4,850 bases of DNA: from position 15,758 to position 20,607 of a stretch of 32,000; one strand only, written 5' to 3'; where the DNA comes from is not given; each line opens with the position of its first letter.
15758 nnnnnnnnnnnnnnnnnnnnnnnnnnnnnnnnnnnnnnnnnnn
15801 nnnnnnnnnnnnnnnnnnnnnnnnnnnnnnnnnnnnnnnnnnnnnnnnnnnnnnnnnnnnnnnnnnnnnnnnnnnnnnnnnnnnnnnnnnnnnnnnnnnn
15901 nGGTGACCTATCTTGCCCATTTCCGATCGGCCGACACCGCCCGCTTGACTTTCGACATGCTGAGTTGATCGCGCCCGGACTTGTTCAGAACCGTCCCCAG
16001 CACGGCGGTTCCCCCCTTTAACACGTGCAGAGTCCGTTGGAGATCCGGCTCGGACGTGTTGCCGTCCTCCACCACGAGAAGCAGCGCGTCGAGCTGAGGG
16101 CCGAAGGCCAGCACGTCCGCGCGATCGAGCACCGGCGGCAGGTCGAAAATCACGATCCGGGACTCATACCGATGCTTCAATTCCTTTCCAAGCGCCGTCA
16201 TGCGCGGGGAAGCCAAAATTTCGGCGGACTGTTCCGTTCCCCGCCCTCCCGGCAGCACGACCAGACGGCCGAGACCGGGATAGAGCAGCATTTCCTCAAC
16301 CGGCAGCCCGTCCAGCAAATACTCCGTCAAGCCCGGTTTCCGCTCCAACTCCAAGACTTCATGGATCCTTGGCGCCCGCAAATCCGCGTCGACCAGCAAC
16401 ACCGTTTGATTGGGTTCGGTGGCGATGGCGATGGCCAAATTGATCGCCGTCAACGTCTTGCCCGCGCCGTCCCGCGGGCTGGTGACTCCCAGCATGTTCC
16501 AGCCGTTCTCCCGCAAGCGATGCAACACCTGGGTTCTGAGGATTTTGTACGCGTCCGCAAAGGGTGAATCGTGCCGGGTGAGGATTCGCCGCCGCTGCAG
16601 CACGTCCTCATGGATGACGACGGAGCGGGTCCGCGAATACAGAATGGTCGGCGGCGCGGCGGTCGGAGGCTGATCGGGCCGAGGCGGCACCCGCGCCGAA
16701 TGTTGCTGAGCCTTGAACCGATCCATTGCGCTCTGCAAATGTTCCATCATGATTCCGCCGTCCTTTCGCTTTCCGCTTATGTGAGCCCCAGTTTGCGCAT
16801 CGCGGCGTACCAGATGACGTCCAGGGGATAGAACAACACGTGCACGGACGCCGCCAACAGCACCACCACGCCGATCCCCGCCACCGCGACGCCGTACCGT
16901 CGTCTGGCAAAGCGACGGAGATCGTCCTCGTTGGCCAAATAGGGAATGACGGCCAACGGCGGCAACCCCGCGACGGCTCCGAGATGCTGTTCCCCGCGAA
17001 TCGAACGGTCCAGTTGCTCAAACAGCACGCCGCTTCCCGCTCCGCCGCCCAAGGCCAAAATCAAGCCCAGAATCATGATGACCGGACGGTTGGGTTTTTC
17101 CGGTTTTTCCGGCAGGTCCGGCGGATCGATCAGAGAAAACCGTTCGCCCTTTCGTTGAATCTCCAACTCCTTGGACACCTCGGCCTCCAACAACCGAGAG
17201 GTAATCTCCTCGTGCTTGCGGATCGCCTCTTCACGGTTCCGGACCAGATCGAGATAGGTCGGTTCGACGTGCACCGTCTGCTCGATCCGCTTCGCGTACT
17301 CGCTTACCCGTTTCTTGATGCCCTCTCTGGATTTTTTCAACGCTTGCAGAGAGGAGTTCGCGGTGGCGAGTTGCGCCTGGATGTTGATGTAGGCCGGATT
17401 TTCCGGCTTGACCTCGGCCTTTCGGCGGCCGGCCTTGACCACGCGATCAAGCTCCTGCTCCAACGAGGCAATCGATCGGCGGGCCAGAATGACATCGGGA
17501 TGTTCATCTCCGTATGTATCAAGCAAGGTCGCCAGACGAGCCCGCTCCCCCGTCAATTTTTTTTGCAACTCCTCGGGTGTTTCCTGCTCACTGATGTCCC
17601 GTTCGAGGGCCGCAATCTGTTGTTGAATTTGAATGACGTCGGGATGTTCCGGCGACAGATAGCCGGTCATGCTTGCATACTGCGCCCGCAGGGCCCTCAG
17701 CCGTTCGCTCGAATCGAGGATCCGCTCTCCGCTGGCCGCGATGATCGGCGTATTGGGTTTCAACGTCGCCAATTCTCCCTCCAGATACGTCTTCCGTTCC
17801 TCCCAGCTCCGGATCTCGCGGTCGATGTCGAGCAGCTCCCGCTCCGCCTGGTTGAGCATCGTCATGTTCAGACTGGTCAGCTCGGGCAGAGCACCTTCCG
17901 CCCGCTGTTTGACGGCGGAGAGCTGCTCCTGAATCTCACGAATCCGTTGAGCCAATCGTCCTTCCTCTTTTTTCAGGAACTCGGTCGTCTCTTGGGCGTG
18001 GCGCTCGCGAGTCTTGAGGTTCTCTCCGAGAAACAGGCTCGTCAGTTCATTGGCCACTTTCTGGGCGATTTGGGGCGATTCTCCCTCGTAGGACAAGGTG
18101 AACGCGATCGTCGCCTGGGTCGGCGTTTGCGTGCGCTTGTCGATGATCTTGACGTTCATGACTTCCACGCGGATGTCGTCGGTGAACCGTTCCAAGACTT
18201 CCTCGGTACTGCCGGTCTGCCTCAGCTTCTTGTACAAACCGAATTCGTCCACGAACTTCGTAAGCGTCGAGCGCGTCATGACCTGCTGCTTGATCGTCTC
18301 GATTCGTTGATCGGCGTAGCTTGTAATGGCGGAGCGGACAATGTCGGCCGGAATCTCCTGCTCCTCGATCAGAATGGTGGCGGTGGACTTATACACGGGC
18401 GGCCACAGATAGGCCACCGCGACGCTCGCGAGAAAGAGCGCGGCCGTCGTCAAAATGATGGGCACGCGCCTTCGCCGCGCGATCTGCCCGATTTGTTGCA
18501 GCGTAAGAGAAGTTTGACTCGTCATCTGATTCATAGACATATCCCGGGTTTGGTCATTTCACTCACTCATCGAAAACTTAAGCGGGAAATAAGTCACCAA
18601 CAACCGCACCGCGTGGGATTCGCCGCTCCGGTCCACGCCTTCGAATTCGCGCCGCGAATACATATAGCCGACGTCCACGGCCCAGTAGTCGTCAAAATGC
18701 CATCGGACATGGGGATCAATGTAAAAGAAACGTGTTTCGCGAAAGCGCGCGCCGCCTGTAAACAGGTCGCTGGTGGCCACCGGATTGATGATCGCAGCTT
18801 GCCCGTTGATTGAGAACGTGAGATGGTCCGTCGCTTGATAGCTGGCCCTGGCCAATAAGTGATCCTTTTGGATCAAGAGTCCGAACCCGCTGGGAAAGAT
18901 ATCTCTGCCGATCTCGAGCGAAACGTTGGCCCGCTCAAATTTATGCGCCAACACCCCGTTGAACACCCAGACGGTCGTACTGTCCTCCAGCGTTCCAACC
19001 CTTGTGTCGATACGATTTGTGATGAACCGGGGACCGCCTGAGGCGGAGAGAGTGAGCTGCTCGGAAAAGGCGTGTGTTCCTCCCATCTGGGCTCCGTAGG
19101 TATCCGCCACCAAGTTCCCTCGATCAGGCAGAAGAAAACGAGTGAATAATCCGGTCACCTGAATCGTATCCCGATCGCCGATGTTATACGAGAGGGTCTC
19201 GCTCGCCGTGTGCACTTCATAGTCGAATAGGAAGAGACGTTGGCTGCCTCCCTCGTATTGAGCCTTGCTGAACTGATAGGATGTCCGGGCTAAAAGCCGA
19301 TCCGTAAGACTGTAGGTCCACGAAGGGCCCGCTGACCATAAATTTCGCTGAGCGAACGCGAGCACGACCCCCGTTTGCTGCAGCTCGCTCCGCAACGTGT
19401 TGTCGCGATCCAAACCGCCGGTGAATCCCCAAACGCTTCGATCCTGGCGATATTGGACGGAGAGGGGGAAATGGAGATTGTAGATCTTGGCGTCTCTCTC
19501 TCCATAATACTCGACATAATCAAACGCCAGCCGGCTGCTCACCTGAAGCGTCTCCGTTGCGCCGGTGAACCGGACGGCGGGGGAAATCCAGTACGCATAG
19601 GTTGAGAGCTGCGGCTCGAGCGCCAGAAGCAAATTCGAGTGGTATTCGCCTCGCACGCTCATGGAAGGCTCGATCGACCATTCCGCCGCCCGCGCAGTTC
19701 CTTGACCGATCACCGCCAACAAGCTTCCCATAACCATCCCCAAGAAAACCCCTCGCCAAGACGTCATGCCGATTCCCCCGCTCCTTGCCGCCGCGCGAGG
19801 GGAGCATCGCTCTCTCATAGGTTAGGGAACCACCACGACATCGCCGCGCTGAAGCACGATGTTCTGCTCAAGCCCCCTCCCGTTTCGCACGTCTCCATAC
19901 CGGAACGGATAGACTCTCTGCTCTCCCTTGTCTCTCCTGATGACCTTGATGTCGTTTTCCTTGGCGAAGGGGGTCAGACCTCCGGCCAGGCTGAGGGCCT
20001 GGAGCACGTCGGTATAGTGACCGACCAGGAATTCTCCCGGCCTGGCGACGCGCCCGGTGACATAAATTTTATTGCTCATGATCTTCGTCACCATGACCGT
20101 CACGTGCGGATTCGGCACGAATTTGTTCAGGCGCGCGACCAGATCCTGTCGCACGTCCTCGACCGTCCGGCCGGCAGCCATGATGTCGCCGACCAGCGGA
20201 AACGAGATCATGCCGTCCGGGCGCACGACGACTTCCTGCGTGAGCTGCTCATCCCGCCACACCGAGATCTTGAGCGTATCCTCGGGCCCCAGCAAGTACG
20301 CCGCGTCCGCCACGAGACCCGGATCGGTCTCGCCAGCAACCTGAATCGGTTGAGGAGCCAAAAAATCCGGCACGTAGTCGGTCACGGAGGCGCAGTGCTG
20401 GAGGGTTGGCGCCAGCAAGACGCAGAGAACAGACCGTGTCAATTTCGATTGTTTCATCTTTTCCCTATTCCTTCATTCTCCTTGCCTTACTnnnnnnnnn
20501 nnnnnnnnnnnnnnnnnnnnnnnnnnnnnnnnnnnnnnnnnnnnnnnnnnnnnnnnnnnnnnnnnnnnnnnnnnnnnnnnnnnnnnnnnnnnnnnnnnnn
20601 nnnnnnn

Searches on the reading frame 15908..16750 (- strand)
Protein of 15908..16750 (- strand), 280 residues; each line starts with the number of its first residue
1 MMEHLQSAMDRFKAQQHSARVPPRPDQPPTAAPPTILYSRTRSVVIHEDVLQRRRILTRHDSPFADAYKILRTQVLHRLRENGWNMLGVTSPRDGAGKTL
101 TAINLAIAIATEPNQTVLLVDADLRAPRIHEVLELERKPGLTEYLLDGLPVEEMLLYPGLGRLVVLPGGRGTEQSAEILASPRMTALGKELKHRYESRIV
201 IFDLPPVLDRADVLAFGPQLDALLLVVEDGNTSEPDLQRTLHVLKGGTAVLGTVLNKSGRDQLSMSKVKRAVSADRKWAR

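Call 11: search_protein_families(library=ncbifam, proteins=[window:15908-16750:-], max_evalue=0.001)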
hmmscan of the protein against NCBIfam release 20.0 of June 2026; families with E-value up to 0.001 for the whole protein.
window:15908-16750:- (280 aa): 14 families
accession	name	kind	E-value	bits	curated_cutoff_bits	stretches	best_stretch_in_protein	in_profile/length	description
TIGR03018.1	pepcterm_TyrKin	hypoth_equivalog_domain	8.3e-53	178.8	230.65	1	59-256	6-207/207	XrtA-associated tyrosine autokinase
TIGR01007.1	eps_fam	subfamily_domain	3.6e-24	85.5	108.05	1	67-261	2-193/204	polysaccharide biosynthesis tyrosine autokinase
TIGR03029.1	EpsG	equivalog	2e-23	82.9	313.8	1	62-256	81-273/274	chain length determinant protein tyrosine kinase EpsG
NF007350.0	PRK09841.1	equivalog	7.9e-21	73.9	1248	1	64-257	511-702/726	tyrosine-protein kinase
TIGR01005.1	eps_transp_fam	subfamily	2.5e-19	69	411.7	1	54-263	516-723/754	exopolysaccharide transport protein family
NF008568.0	PRK11519.1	equivalog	8.8e-15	53.9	1068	1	66-256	508-696/720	tyrosine-protein kinase Wzc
TIGR01969.1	minD_arch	subfamily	6e-13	48.5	201.75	1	88-267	4-179/251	cell division ATPase MinD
TIGR03815.1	CpaE_hom_Actino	equivalog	9.6e-09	34.8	154.45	1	80-273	107-298/340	septum site-determining protein Ssd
NF047398.1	AAA_KGGVGR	domain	8.5e-07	29.5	90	1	91-147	9-67/190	KGGVGR-motif variant AAA ATPase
NF041136.1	MrpORP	equivalog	1e-05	25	450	1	86-140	7-60/365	iron-sulfur cluster carrier protein MrpORP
NF008669.0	PRK11670.1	equivalog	1.1e-05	24.5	348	1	85-136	108-158/369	iron-sulfur cluster carrier protein ApbC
TIGR01968.1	minD_bact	equivalog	3e-05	23.5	212.9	1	86-218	3-133/261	septum site-determining protein MinD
NF041546.1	ParA_partition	equivalog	6.7e-05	22.5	180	1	88-123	3-37/203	ParA family partition ATPase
TIGR03371.1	cellulose_yhjQ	equivalog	0.00064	19.3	157.85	1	86-206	3-124/246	cellulose biosynthesis protein BcsQ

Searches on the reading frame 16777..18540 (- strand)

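Call 11: search_protein_families(library=ncbifam, proteins=[window:16777-18540:-], max_evalue=0.001)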
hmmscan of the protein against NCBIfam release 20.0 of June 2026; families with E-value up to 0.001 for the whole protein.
window:16777-18540:- (587 aa): 5 families
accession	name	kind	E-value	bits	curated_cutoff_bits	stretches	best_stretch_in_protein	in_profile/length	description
TIGR03007.1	pepcterm_ChnLen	equivalog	9.1e-80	268.3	278.85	2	322-564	249-492/498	XrtA system polysaccharide chain length determinant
TIGR03017.1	EpsF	equivalog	1.6e-15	56.8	422.75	2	306-532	241-443/444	chain length determinant protein EpsF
NF041864.1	EpsV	equivalog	1.3e-08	33.8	800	1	439-515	388-464/484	PCP family exopolysaccharide biosynthesis protein EpsV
TIGR01006.1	polys_exp_MPA1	subfamily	0.00015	21.3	296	0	8-93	4-90/226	CspC family polysaccharide chain length determinant protein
NF007350.0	PRK09841.1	equivalog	0.00032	19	1248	0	14-108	21-115/726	tyrosine-protein kinase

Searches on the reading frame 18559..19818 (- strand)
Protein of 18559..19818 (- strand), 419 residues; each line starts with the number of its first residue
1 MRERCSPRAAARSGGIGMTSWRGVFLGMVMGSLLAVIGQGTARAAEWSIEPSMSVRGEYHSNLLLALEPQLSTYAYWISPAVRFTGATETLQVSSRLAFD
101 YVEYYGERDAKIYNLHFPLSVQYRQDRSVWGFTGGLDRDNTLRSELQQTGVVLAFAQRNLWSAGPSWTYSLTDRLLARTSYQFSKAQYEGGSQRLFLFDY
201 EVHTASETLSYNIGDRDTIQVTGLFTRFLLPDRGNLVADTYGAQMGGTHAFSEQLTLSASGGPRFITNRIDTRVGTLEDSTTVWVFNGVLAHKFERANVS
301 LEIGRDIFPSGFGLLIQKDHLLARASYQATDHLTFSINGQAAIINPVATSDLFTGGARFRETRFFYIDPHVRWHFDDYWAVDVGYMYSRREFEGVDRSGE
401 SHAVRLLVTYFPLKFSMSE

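Call 11: search_protein_families(library=ncbifam, proteins=[window:18559-19818:-], max_evalue=0.001)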
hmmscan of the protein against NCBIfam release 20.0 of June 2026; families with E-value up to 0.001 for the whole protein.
window:18559-19818:- (419 aa): 1 family
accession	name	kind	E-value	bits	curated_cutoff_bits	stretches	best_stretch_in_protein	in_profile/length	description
TIGR03016.1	pepcterm_hypo_1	hypoth_equivalog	6.7e-08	31.9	90.85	1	44-189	1-150/477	TIGR03016 family PEP-CTERM system-associated outer membrane protein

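Call 37: search_protein_families(library=pfam, proteins=[window:18559-19818:-], max_evalue=0.1)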
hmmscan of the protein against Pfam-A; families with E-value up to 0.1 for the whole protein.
window:18559-19818:- (419 aa): 0 families

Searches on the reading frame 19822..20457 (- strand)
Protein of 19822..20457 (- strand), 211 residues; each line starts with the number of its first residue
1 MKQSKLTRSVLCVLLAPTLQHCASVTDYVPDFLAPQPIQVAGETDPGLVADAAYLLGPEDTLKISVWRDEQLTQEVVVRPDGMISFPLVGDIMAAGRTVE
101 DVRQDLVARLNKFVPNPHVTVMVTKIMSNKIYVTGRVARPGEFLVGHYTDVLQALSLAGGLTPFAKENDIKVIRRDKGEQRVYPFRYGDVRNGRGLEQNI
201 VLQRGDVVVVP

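Call 11: search_protein_families(library=ncbifam, proteins=[window:19822-20457:-], max_evalue=0.001)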
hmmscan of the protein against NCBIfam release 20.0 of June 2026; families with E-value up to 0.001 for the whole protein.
window:19822-20457:- (211 aa): 4 families
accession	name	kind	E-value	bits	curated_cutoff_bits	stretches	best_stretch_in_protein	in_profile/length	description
TIGR03027.2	pepcterm_export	equivalog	3.7e-44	150.4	180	1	53-211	2-165/169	XrtA/PEP-CTERM system exopolysaccharide export protein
NF041843.1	EpsY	equivalog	3.1e-33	114.8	320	1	48-210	47-210/211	exopolysaccharide export protein EpsY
TIGR03028.1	EpsE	equivalog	5e-28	98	262.65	1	54-210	2-159/239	polysaccharide export protein EpsE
NF011658.0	PRK15078.1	subfamily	5.2e-23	81.4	333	1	53-211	84-250/380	polysaccharide export protein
